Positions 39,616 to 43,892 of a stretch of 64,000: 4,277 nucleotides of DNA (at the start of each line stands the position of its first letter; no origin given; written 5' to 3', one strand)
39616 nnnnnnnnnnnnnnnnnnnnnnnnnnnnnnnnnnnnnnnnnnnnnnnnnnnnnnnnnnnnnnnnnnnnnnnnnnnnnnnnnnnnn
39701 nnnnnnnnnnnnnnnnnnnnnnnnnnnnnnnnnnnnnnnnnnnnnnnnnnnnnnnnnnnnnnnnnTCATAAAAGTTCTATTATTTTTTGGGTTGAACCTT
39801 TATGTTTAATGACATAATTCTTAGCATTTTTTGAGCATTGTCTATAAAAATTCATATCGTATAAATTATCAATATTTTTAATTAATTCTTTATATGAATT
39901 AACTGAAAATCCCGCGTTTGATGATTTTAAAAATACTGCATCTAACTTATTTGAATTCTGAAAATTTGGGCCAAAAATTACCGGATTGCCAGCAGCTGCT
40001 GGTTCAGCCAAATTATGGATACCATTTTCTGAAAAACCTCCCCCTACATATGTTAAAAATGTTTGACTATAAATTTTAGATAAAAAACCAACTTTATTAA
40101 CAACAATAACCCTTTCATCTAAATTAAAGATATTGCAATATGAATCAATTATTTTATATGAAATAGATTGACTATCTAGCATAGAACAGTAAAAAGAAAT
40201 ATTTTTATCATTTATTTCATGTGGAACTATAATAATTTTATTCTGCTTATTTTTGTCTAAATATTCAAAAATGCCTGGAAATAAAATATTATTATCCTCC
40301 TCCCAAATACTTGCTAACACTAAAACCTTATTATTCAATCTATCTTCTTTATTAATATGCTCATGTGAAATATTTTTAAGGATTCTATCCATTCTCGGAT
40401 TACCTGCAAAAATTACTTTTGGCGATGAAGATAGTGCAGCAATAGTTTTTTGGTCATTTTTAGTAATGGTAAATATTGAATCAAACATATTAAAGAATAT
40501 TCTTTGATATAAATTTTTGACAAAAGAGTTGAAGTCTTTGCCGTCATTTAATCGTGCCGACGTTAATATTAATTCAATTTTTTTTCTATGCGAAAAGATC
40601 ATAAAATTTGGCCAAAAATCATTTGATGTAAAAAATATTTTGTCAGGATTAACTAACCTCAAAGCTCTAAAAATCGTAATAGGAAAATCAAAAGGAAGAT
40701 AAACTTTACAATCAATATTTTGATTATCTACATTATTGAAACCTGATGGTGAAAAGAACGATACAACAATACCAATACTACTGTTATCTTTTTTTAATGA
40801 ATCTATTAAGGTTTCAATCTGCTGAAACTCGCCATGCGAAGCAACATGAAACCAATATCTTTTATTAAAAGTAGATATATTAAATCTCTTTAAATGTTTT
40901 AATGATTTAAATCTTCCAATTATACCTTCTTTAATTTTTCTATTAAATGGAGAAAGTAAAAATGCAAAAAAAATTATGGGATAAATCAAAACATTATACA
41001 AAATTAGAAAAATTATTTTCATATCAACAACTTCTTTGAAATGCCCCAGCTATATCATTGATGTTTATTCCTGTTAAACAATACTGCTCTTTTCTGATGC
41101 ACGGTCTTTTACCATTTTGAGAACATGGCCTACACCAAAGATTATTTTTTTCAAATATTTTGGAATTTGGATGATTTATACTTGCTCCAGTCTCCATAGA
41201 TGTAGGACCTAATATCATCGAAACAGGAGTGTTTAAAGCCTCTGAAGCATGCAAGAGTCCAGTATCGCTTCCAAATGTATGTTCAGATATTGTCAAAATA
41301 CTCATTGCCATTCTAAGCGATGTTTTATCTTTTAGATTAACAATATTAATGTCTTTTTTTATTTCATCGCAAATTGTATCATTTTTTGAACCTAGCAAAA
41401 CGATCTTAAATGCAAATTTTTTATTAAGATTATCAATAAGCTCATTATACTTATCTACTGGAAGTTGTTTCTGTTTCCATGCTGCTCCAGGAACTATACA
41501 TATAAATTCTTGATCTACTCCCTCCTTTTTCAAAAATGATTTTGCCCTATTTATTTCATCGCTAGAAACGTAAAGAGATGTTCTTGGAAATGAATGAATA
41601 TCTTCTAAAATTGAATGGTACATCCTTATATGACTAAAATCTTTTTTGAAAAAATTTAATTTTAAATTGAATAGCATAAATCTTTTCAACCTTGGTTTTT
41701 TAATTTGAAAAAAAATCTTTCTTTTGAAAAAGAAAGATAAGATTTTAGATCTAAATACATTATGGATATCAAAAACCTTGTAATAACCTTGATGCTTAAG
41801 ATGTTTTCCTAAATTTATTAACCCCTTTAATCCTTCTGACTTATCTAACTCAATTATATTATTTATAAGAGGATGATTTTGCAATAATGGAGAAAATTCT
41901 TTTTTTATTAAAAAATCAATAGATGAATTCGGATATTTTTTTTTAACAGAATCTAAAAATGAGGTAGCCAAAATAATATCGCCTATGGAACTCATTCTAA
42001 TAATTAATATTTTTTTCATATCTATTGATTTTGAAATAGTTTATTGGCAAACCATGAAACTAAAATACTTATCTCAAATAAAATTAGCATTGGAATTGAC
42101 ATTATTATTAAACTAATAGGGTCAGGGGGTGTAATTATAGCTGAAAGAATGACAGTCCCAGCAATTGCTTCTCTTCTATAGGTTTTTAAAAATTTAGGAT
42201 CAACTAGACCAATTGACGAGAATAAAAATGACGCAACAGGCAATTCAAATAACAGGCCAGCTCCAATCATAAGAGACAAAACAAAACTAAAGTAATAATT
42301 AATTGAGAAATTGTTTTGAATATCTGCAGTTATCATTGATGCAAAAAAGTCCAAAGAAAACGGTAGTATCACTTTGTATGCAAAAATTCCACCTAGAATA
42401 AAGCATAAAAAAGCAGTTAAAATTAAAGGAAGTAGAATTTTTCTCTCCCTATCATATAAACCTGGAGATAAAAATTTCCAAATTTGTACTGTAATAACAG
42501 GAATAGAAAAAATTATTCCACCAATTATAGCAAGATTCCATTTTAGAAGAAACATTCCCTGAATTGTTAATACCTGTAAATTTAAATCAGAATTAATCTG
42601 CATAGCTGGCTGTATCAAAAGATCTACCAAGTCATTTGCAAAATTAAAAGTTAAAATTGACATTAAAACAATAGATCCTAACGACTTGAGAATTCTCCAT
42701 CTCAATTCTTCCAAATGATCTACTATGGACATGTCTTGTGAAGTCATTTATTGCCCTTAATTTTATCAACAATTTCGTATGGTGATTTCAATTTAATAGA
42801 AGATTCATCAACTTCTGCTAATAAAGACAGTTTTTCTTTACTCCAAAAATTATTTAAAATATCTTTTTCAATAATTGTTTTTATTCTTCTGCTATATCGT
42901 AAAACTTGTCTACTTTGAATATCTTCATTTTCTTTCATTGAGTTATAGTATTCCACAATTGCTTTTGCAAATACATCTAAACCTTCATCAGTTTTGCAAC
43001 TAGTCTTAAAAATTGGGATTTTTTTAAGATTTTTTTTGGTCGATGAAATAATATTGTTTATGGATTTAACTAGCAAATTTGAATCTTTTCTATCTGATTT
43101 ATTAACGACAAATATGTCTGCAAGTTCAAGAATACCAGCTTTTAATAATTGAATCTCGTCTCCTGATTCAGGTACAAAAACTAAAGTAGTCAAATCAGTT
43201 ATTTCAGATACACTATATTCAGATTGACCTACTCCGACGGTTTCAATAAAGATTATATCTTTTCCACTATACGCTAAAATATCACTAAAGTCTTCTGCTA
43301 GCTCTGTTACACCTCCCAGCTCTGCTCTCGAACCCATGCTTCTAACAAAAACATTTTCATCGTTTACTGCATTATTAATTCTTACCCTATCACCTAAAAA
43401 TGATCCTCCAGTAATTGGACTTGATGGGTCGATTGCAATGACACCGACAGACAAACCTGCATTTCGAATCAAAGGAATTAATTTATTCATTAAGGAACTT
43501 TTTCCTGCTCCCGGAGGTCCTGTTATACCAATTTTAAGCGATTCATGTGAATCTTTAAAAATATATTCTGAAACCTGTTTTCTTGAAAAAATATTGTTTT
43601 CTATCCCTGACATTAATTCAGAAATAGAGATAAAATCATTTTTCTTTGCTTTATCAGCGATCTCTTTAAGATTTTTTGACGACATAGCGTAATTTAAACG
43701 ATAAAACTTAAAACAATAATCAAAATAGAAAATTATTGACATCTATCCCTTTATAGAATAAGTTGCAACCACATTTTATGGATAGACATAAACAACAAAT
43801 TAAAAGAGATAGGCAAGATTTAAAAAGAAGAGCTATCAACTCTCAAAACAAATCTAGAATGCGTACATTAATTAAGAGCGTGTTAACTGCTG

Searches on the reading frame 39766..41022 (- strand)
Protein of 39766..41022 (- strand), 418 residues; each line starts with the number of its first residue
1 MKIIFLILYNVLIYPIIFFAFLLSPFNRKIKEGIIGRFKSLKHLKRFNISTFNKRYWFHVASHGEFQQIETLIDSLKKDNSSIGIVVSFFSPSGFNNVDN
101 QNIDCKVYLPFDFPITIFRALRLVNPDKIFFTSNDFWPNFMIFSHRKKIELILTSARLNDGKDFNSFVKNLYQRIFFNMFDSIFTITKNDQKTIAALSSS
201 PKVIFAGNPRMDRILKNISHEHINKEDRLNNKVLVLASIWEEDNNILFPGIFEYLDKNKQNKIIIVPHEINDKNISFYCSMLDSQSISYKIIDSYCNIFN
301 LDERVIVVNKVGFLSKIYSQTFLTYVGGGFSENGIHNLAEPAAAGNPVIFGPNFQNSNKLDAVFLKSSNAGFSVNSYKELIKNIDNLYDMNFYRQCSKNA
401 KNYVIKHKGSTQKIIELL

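Call 46: search_protein_families(library=pfam, proteins=[window:39766-41022:-], max_evalue=0.000001)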
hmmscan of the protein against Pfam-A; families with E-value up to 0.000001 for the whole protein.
window:39766-41022:- (418 aa): 1 family
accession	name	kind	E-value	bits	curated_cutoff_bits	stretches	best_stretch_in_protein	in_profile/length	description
PF04413.22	Glycos_transf_N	-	2e-32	112.6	23.9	1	53-212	16-178/179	3-Deoxy-D-manno-octulosonic-acid transferase (kdotransferase)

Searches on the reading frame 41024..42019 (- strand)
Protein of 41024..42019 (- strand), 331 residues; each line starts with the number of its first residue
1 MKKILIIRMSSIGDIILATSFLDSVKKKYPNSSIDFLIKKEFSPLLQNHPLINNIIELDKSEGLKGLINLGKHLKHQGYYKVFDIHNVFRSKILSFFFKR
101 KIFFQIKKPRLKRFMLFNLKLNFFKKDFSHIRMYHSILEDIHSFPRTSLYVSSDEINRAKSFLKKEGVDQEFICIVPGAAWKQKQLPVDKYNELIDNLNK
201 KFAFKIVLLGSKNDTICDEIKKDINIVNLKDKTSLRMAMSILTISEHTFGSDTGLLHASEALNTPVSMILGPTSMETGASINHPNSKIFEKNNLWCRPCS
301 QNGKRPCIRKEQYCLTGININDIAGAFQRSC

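Call 46: search_protein_families(library=pfam, proteins=[window:41024-42019:-], max_evalue=0.000001)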
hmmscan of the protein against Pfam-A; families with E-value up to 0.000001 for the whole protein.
window:41024-42019:- (331 aa): 1 family
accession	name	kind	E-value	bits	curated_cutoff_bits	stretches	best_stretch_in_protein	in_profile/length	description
PF01075.23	Glyco_transf_9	-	9.6e-24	84.5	22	1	69-303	3-240/247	Glycosyltransferase family 9 (heptosyltransferase)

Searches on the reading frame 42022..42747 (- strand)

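Call 46: search_protein_families(library=pfam, proteins=[window:42022-42747:-], max_evalue=0.000001)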
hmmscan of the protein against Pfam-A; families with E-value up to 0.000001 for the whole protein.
window:42022-42747:- (241 aa): 1 family
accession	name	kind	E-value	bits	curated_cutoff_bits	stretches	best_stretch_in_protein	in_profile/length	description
PF00902.23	TatC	-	2e-64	217.6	25.1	1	10-219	1-208/208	Sec-independent protein translocase protein (TatC)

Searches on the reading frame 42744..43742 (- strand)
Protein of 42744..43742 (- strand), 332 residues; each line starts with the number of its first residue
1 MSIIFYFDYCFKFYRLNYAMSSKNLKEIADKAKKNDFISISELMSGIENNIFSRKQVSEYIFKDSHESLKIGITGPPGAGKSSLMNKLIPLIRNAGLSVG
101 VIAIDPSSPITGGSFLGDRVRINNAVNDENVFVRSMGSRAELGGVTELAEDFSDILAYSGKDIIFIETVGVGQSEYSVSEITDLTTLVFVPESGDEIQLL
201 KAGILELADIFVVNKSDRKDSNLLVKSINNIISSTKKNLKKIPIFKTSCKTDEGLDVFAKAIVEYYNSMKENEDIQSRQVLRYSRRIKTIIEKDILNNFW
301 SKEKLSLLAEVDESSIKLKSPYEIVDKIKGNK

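Call 46: search_protein_families(library=pfam, proteins=[window:42744-43742:-], max_evalue=0.000001)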
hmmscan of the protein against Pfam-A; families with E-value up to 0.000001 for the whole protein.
window:42744-43742:- (332 aa): 2 families
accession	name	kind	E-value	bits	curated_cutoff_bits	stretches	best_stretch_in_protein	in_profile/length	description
PF03308.22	MeaB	-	1.1e-68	231.7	23.1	1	55-303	20-272/273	Methylmalonyl Co-A mutase-associated GTPase MeaB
PF02492.25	cobW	-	7.8e-09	35.8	20.7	1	71-238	3-175/180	CobW/HypB/UreG, nucleotide-binding domain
